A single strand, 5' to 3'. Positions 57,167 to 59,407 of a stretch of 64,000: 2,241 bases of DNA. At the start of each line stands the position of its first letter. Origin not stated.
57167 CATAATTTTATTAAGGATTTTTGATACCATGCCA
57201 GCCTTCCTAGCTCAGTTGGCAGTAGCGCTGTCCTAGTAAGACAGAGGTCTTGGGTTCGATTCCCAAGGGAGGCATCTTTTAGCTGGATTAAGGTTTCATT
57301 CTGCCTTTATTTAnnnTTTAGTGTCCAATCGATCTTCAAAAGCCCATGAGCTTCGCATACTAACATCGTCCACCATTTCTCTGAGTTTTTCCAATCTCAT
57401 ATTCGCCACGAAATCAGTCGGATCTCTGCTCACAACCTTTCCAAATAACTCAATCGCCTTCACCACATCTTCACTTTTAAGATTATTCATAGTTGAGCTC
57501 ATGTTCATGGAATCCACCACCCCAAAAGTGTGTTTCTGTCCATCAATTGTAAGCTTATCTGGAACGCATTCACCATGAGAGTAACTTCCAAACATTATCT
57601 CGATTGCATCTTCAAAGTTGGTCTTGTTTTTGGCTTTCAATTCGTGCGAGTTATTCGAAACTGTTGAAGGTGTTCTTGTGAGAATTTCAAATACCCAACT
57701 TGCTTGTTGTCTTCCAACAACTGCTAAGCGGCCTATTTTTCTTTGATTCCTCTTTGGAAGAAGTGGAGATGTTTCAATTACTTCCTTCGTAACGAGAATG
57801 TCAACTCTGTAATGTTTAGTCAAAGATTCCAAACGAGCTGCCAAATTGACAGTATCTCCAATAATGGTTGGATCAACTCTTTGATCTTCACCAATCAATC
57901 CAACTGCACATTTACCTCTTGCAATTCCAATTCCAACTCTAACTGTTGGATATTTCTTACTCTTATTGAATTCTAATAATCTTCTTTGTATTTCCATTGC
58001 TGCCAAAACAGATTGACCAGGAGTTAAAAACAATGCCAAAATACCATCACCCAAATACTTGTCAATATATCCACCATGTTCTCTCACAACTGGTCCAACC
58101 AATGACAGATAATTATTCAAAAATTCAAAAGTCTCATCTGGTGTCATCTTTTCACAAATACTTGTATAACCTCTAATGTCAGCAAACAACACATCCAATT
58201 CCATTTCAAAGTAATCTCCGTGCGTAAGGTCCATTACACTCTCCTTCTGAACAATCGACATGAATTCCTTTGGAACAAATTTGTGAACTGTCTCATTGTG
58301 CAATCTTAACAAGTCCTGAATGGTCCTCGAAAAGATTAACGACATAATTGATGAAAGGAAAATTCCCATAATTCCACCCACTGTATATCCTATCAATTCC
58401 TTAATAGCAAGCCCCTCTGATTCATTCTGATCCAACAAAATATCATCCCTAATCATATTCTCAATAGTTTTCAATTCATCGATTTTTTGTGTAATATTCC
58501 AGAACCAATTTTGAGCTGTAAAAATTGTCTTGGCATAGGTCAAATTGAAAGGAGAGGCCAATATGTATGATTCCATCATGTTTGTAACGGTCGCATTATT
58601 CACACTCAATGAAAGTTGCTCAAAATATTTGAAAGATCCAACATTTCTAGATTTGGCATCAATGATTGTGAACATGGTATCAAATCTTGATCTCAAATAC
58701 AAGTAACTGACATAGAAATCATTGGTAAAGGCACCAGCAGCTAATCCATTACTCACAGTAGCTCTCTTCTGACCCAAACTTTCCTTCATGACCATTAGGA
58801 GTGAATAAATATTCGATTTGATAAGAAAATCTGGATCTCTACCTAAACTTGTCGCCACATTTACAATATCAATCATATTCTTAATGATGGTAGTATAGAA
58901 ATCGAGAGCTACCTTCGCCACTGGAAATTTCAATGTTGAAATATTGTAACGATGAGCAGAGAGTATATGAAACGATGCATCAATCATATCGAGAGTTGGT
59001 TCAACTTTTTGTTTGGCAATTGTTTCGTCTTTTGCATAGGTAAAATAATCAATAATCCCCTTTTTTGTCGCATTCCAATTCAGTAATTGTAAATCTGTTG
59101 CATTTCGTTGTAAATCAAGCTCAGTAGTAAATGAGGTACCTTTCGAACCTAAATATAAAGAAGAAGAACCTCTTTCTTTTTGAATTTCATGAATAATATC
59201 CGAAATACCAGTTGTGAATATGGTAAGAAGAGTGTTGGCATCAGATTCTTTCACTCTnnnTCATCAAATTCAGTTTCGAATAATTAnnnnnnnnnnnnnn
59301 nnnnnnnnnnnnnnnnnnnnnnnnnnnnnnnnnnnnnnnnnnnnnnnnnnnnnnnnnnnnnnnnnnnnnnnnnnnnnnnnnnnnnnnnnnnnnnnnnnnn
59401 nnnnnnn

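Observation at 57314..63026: Tandem pair of receptor-type class III cyclases with an uncharacterised two-TM extracellular sensor and a conserved intron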

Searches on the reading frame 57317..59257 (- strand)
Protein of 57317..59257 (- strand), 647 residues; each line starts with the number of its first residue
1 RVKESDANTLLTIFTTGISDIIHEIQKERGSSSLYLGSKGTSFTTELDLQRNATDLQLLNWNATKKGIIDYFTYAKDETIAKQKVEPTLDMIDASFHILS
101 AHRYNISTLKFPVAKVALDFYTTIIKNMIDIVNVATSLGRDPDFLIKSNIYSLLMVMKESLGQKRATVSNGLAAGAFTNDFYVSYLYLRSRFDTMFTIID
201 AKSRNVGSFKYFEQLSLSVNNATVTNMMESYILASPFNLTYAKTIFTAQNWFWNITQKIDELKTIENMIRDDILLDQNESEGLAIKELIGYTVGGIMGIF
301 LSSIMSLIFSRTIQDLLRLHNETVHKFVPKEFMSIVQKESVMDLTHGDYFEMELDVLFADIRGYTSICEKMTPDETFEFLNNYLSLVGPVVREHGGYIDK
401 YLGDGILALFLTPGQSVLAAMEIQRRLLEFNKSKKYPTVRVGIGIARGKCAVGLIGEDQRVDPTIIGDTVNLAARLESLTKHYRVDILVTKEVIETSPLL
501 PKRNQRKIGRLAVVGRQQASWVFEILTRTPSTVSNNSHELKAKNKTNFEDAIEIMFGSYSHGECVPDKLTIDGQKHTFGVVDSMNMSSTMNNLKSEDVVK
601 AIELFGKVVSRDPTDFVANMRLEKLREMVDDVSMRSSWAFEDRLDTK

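Call 20: search_protein_representatives(protein=window:57317-59257:-)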
Query: 647 residues. Proteins with E-value up to 0.001 (for the whole library): 74737; up to 1e-10: 35366; up to 1e-30: 3560. The best 150 are listed.
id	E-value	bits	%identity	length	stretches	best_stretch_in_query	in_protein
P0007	1.3e-206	704.3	59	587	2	21-557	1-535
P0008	9.7e-113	394.3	36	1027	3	322-528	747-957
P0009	3.6e-101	356.1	43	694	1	18-527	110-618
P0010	3.0e-96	339.8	40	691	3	6-477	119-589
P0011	8.8e-96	338.3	39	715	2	314-557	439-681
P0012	3.6e-92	326.4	42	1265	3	294-495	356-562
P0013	4.8e-89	316.0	39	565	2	322-533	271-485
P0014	8.9e-84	298.6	46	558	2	218-527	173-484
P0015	1.1e-75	271.9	37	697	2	18-539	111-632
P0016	5.0e-72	259.8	33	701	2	2-527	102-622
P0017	7.9e-65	236.1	30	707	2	11-525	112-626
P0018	3.3e-60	220.8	33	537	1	14-525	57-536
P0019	9.9e-58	212.6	33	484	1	102-527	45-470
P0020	7.5e-56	206.4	30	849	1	2-553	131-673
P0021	1.9e-54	201.8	47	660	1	301-555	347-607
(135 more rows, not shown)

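Call 21: list_cluster_members(proteins=[P0007, P0008, P0009, P0010, P0011, P0012, P0015, P0016, P0017, P0020])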
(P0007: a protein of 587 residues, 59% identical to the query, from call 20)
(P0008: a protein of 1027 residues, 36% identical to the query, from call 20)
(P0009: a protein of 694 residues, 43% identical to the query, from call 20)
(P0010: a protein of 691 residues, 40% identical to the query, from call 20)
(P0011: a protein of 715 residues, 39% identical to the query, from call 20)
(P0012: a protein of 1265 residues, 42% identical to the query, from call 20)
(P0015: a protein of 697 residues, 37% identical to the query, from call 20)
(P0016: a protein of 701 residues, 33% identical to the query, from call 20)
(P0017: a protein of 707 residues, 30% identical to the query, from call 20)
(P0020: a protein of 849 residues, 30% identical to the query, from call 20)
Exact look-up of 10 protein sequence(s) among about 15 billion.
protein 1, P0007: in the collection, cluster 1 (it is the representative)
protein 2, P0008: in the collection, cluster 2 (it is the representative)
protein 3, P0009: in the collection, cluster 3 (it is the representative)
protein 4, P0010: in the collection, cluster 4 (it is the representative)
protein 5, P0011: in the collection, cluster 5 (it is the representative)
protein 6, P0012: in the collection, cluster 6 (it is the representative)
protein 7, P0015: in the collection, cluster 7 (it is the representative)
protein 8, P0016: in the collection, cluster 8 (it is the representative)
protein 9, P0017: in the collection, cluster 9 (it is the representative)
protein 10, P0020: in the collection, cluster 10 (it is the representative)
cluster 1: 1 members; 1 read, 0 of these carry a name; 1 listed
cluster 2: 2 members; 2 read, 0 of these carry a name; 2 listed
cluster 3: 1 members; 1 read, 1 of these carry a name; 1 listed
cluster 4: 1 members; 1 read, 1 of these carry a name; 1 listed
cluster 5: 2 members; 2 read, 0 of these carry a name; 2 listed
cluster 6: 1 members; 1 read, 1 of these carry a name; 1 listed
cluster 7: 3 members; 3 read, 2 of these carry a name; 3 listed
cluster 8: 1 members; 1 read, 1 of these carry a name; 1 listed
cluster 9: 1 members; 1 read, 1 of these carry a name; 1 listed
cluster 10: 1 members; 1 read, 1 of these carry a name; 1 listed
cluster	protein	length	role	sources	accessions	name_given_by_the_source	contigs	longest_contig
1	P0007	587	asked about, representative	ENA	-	-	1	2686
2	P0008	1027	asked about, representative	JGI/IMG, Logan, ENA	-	-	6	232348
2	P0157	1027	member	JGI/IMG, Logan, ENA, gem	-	-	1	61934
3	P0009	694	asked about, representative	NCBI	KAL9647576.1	hypothetical protein ABK040_006932 [Willaertia magna]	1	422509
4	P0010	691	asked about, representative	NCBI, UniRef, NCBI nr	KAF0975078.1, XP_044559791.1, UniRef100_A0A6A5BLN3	hypothetical protein FDP41_005831 [Naegleria fowleri] | Guanylate cyclase domain-containing protein n=1 Tax=Naegleria fowleri TaxID=5763 ... | uncharacterized protein FDP41_005831 [Naegleria fowleri]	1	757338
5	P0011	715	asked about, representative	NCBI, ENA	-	-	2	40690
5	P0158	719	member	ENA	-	-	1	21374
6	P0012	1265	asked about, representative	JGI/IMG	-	class 3 adenylate cyclase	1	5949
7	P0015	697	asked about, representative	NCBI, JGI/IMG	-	adenylate cyclase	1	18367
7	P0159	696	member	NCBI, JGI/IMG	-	adenylate cyclase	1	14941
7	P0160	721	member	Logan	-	-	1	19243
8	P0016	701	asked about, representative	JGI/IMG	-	class 3 adenylate cyclase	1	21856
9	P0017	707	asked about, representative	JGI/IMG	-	class 3 adenylate cyclase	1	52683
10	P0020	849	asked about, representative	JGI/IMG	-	class 3 adenylate cyclase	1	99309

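Call 24: find_homologous_proteins(query=window:57317-59257:-, max_evalue=1e-20)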
Query window:57317-59257:- (647 aa): 771 proteins with E <= 1e-20 among 8000 candidates; the best 120 are listed.
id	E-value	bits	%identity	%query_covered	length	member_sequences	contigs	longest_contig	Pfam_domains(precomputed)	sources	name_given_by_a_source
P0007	4.1e-206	704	55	97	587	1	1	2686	PF00211.26,PF08376.16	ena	-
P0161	5.0e-111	390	38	97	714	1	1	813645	PF00211.26,PF08376.16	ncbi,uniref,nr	ncbi:hypothetical protein C9374_011351 [Naegleria lovaniensis]|uniref:Guanylate cyclase domain-conta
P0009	1.1e-100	356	41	79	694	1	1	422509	PF00211.26,PF08376.16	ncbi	ncbi:hypothetical protein ABK040_006932 [Willaertia magna]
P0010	9.3e-96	340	35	100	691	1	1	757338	PF00211.26,PF08376.16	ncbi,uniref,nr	ncbi:hypothetical protein FDP41_005831 [Naegleria fowleri]|uniref:Guanylate cyclase domain-containin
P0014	2.8e-83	299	40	66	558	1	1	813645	PF00211.26,PF08376.16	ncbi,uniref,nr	ncbi:hypothetical protein C9374_011352 [Naegleria lovaniensis]|uniref:Guanylate cyclase domain-conta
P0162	1.2e-54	204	43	38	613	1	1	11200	PF07695.18,PF00211.26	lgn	-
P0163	2.3e-53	200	27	86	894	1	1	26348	PF00615.25,PF00211.26,PF08376.16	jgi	jgi:class 3 adenylate cyclase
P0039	5.7e-50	189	40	38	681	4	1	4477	PF07695.18,PF00211.26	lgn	-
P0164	1.7e-48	184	40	35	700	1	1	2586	PF00211.26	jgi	-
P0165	2.9e-47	180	41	37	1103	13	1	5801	PF07695.18,PF02518.32,PF00512.32,PF00211.26,PF00072.31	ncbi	-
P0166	5.6e-47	179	34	46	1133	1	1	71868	PF00672.31,PF17201.11,PF02743.25,PF22673.3,PF02518.32,PF00512.32,PF00211.26,PF00072.31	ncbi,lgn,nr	ncbi:MAG TPA: response regulator [Anaerolineae bacterium]|nr:response regulator [Anaerolineae bacter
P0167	4.1e-46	176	42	35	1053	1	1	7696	PF07695.18,PF02518.32,PF00512.32,PF00211.26,PF00072.31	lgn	-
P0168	1.2e-45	174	38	38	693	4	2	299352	PF07695.18,PF00211.26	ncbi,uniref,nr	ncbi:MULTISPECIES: adenylate/guanylate cyclase domain-containing protein [unclassified Oceanispiroch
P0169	1.7e-45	174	35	51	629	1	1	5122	PF07495.20,PF07494.18,PF00211.26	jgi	-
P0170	3.1e-45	173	39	36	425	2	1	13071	PF00211.26,PF00072.31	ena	-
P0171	3.3e-45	173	42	33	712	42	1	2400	PF00211.26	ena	-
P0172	1.4e-44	171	40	36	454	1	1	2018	PF00211.26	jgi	-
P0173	2.5e-44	170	41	32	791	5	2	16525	PF13426.14,PF08448.17,PF00211.26,PF21623.4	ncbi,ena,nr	ncbi:MAG: PAS domain-containing protein [Thiomargarita sp.]|nr:PAS domain-containing protein [Thioma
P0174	4.0e-44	169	35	39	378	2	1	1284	PF08447.19,PF13426.14,PF00211.26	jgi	jgi:PAS domain S-box-containing protein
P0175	7.9e-44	168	42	33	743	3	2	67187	PF07695.18,PF00211.26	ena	-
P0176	9.3e-44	168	37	39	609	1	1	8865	PF00672.31,PF00211.26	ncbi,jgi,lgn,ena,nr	ncbi:MAG: HAMP domain-containing protein [Spirochaetia bacterium]|nr:HAMP domain-containing protein 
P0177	1.0e-43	168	38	36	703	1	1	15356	PF07695.18,PF00211.26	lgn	-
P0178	1.1e-43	168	42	32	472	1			PF00211.26,PF00072.31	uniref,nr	uniref:Adenylate/guanylate cyclase n=1 Tax=Magnetococcus massalia (strain MO-1) TaxID=451514 RepID=A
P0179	1.3e-43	168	31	56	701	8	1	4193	PF00211.26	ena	-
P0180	1.3e-43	168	38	36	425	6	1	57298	PF00211.26,PF00072.31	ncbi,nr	ncbi:MAG: adenylate/guanylate cyclase domain-containing response regulator [Thioploca sp.]|nr:adenyl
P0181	3.4e-43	166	39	33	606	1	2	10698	PF01590.33,PF00211.26,PF00072.31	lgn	-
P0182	6.4e-43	165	27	83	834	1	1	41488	PF00615.25,PF00211.26,PF08376.16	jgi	jgi:class 3 adenylate cyclase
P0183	7.4e-43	165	37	37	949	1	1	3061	PF00672.31,PF01814.29,PF13426.14,PF08448.17,PF00211.26,PF00989.32,PF08376.16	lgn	-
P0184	9.8e-43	165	38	37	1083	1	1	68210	PF07696.18,PF07695.18,PF02518.32,PF00512.32,PF00211.26,PF00072.31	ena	-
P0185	1.3e-42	164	30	50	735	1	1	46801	PF00211.26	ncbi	-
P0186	1.6e-42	164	38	39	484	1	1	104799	PF13428.13,PF00211.26,PF00072.31,PF07719.24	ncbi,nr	ncbi:MAG: adenylate/guanylate cyclase domain-containing response regulator [Cyanobacteriota bacteriu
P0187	1.7e-42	164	40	31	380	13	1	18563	PF00211.26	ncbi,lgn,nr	ncbi:adenylate/guanylate cyclase catalytic domain protein [Leptospira kirschneri str. MMD1493]|nr:ad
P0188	1.8e-42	164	40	34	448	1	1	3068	PF00211.26,PF00072.31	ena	-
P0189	2.2e-42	164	38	37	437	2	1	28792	PF00211.26,PF00072.31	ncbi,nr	ncbi:MAG: response regulator [Oscillatoriales cyanobacterium SM2_2_1]|nr:response regulator [Oscilla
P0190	2.2e-42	164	39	37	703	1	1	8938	PF07695.18,PF00211.26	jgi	jgi:adenylate cyclase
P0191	3.2e-42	163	40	32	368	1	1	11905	PF00211.26,PF00072.31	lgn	-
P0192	3.6e-42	163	36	41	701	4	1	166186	PF07695.18,PF00211.26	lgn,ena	-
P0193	7.3e-42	162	34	41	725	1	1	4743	PF07695.18,PF00211.26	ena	-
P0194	1.1e-41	161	42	32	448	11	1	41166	PF00211.26,PF00072.31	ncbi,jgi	-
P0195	1.3e-41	161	33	47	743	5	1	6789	PF07695.18,PF00211.26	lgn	-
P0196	1.7e-41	161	40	31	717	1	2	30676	PF07695.18,PF00211.26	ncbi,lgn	-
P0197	1.8e-41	161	40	33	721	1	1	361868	PF07695.18,PF00211.26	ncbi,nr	ncbi:7TM diverse intracellular signaling [Leptospira interrogans serovar Copenhageni/Icterohaemorrha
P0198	2.9e-41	160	37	40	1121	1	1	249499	PF00672.31,PF02743.25,PF02518.32,PF00512.32,PF00211.26,PF00072.31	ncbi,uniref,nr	ncbi:ATP-binding protein [Oscillatoria sp. FACHB-1406]|uniref:ATP-binding protein n=1 Tax=Oscillator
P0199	3.5e-41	160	38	34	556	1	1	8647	PF13185.13,PF13492.13,PF00211.26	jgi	-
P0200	5.1e-41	159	38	34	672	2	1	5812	PF02518.32,PF00512.32,PF00211.26,PF00072.31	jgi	-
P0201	5.3e-41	159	39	35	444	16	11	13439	PF01814.29,PF00211.26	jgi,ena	jgi:hemerythrin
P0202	1.3e-40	158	36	37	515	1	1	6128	PF00672.31,PF17201.11,PF13371.13,PF00211.26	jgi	jgi:class 3 adenylate cyclase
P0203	1.5e-40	158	40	31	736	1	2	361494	PF07695.18,PF00211.26,PF07719.24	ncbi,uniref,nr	ncbi:adenylate/guanylate cyclase domain-containing protein [Leptospira perolatii]|uniref:Adenylate/g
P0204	1.7e-40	157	30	50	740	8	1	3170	PF00211.26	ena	-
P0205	1.9e-40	157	37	33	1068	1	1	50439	PF07495.20,PF07494.18,PF02518.32,PF00512.32,PF00211.26,PF00072.31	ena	-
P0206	2.0e-40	157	38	36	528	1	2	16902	PF00672.31,PF00211.26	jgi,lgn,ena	-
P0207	2.0e-40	157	40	31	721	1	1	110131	PF07695.18,PF00211.26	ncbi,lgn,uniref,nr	ncbi:adenylate/guanylate cyclase domain-containing protein [Leptospira interrogans]|uniref:adenylate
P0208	2.1e-40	157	40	31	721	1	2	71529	PF07695.18,PF00211.26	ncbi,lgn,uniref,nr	ncbi:adenylate/guanylate cyclase domain-containing protein [Leptospira interrogans]|uniref:adenylate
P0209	2.1e-40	157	40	31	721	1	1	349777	PF07695.18,PF00211.26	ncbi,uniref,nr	ncbi:adenylate/guanylate cyclase domain-containing protein [Leptospira interrogans]|uniref:adenylate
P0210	2.1e-40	157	40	31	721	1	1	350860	PF07695.18,PF00211.26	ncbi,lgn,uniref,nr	ncbi:adenylate/guanylate cyclase domain-containing protein [Leptospira interrogans]|uniref:adenylate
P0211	2.1e-40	157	40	31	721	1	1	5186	PF07695.18,PF00211.26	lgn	-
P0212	2.1e-40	157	40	31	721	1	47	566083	PF07695.18,PF00211.26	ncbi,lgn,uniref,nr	ncbi:adenylate/guanylate cyclase domain-containing protein [Leptospira interrogans]|uniref:adenylate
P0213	2.1e-40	157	37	35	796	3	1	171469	PF07695.18,PF00211.26,PF00072.31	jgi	jgi:class 3 adenylate cyclase/AmiR/NasT family two-component response regulator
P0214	2.3e-40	157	36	37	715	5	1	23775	PF00672.31,PF17201.11,PF13371.13,PF02743.25,PF22673.3,PF00211.26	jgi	jgi:class 3 adenylate cyclase/archaellum component FlaG (FlaF/FlaG flagellin family)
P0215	3.0e-40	157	47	26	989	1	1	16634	PF07695.18,PF02518.32,PF00512.32,PF00211.26,PF00072.31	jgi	jgi:two-component system sensor histidine kinase ChiS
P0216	3.2e-40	156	38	34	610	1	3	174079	PF07695.18,PF00211.26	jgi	jgi:class 3 adenylate cyclase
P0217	4.0e-40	156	38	36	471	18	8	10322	PF00672.31,PF00211.26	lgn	-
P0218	8.0e-40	155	38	31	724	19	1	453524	PF07695.18,PF00211.26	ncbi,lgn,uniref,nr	ncbi:adenylate/guanylate cyclase domain-containing protein [Leptospira sanjuanensis]|uniref:adenylat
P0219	9.0e-40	155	37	33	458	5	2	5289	PF00211.26,PF00072.31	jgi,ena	jgi:adenylate cyclase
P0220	1.0e-39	155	38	34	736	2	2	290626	PF00515.35,PF07695.18,PF00211.26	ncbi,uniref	ncbi:adenylate/guanylate cyclase domain-containing protein [Leptospira langatensis]|uniref:adenylate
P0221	1.2e-39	155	39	31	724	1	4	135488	PF07695.18,PF00211.26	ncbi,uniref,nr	ncbi:adenylate/guanylate cyclase domain-containing protein [Leptospira gomenensis]|uniref:Adenylate/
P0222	1.4e-39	154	34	41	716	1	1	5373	PF07695.18,PF00211.26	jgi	jgi:class 3 adenylate cyclase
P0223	1.7e-39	154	34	41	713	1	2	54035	PF07695.18,PF00211.26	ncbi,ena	-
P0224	1.7e-39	154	29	50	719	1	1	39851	PF00211.26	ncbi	-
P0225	1.8e-39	154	39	31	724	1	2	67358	PF07695.18,PF00211.26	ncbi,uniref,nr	ncbi:adenylate/guanylate cyclase domain-containing protein [Leptospira ellisii]|uniref:Adenylate/gua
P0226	1.8e-39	154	39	31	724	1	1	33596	PF07695.18,PF00211.26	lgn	-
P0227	1.8e-39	154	32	47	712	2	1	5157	PF07696.18,PF07695.18,PF00211.26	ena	-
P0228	2.0e-39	154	37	36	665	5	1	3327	PF00672.31,PF00211.26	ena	-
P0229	2.8e-39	153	38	34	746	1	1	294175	PF00515.35,PF07695.18,PF00211.26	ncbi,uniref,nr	ncbi:adenylate/guanylate cyclase domain-containing protein [Leptospira semungkisensis]|uniref:Adenyl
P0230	3.1e-39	153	34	38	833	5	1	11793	PF02743.25,PF22673.3,PF00211.26,PF00072.31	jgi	-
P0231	3.3e-39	153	39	31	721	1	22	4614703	PF07695.18,PF00211.26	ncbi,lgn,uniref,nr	ncbi:Adenylate/guanylate cyclase catalytic domain protein [Leptospira interrogans serovar Manilae]|u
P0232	5.8e-39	152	39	36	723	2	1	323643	PF07238.20,PF00211.26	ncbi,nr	ncbi:MAG: PilZ domain-containing protein [SAR324 cluster bacterium]|nr:PilZ domain-containing protei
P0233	7.1e-39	152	37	34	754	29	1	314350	PF00515.35,PF07695.18,PF00211.26,PF07719.24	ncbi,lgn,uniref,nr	ncbi:adenylate/guanylate cyclase domain-containing protein [Leptospira licerasiae]|uniref:adenylate/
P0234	7.9e-39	152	42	31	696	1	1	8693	PF00211.26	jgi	jgi:class 3 adenylate cyclase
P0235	1.1e-38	151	39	31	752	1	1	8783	PF00515.35,PF07695.18,PF00211.26,PF07719.24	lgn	-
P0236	1.2e-38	151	39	32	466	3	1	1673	PF00211.26,PF00072.31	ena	-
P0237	1.3e-38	151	38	32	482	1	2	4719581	PF00211.26,PF00072.31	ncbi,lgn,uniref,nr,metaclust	ncbi:adenylate/guanylate cyclase [Magnetococcus marinus MC-1]|uniref:Adenylate/guanylate cyclase n=1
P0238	1.4e-38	151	40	32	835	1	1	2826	PF00672.31,PF13185.13,PF01590.33,PF13492.13,PF00211.26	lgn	-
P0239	1.7e-38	151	36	38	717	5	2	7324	PF08447.19,PF13426.14,PF13188.14,PF08448.17,PF00211.26,PF00989.32,PF00072.31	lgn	-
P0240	4.2e-38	150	39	32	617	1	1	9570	PF08447.19,PF13426.14,PF13188.14,PF24820.2,PF08448.17,PF00211.26,PF00989.32,PF00072.31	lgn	-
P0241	5.5e-38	149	36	36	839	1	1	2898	PF13426.14,PF05226.17,PF08448.17,PF00211.26,PF00989.32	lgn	-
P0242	7.1e-38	149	34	35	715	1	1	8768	PF07695.18,PF00211.26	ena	-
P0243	9.8e-38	148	39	31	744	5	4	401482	PF07695.18,PF00211.26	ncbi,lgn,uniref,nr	ncbi:adenylate/guanylate cyclase catalytic domain protein [Leptospira inadai serovar Lyme str. 10]|u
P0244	1.3e-37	148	37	37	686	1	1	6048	PF07695.18,PF00211.26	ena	-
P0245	1.9e-37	147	36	34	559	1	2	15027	PF13185.13,PF13492.13,PF00211.26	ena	-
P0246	2.0e-37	147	41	31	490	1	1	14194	PF00672.31,PF00211.26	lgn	-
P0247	2.4e-37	147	39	31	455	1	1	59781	PF00211.26,PF00072.31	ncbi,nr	ncbi:MAG: response regulator [Magnetococcales bacterium]|nr:response regulator [Magnetococcales bact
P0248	2.6e-37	147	34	37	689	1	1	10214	PF07696.18,PF07695.18,PF00211.26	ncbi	-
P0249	2.6e-37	147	33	40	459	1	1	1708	PF00211.26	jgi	jgi:class 3 adenylate cyclase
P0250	3.3e-37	147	45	27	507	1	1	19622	PF00672.31,PF00211.26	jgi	jgi:adenylate cyclase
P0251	3.8e-37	146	29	57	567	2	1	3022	PF02518.32,PF00211.26,PF00072.31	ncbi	ncbi:MAG: response regulator, partial [Cyanobacteria bacterium J06649_4]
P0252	6.7e-37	146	27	93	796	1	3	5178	PF00615.25,PF08376.16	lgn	-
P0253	9.3e-37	145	34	36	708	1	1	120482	PF07696.18,PF07695.18,PF00211.26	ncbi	-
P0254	2.5e-36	144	35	36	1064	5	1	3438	PF07495.20,PF07494.18,PF00211.26,PF08450.19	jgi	jgi:ligand-binding sensor domain-containing protein/class 3 adenylate cyclase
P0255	2.9e-36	143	33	38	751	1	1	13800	PF07695.18,PF00211.26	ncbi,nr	ncbi:MAG: adenylate/guanylate cyclase domain-containing protein [bacterium]|nr:adenylate/guanylate c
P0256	2.9e-36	143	38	31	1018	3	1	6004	PF07495.20,PF07494.18,PF00211.26,PF08450.19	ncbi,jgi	jgi:ligand-binding sensor domain-containing protein/class 3 adenylate cyclase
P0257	3.4e-36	143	37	32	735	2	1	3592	PF00211.26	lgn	-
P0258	4.2e-36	143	35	35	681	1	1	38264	PF07696.18,PF07695.18,PF00211.26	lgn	-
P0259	6.3e-36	142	37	34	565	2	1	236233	PF13185.13,PF01590.33,PF13492.13,PF00211.26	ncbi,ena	-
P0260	9.0e-36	142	34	36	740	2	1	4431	PF07695.18,PF00211.26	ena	-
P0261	1.3e-35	141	38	31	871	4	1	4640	PF02518.32,PF00512.32,PF00211.26,PF00072.31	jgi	jgi:two-component system sensor histidine kinase ChiS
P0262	1.5e-35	141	36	37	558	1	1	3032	PF13185.13,PF01590.33,PF13492.13,PF00211.26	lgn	-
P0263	4.2e-35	140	37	32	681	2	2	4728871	PF07696.18,PF07695.18,PF00211.26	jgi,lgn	jgi:class 3 adenylate cyclase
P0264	6.7e-35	139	36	35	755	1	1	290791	PF07695.18,PF00211.26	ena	-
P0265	9.4e-35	138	39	30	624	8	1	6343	PF07695.18,PF00211.26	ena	-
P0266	1.0e-34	138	39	32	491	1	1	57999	PF00672.31,PF00211.26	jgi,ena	jgi:class 3 adenylate cyclase/HAMP domain-containing protein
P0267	1.6e-34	138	39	27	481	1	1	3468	PF00672.31,PF00211.26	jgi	jgi:class 3 adenylate cyclase/HAMP domain-containing protein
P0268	1.7e-34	138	40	30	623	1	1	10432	PF07695.18,PF00211.26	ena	-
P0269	2.5e-34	137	38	32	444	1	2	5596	PF00211.26,PF00072.31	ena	-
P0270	2.6e-34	137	40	27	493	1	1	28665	PF00672.31,PF00211.26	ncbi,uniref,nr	ncbi:adenylate/guanylate cyclase domain-containing protein [Cronbergia sp. UHCC 0137]|uniref:adenyla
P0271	4.4e-34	136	36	35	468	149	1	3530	PF00211.26,PF00072.31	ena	-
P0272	8.3e-34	135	37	31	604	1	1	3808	PF05231.20,PF00211.26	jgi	-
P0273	1.4e-33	135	40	32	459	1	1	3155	PF00211.26,PF00072.31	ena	-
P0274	2.3e-33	134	31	37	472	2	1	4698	PF00211.26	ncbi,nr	ncbi:MAG: adenylate/guanylate cyclase domain-containing protein [Clostridia bacterium]|nr:adenylate/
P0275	3.8e-33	133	36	34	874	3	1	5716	PF13581.13,PF02518.32,PF00512.32,PF00211.26,PF00072.31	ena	-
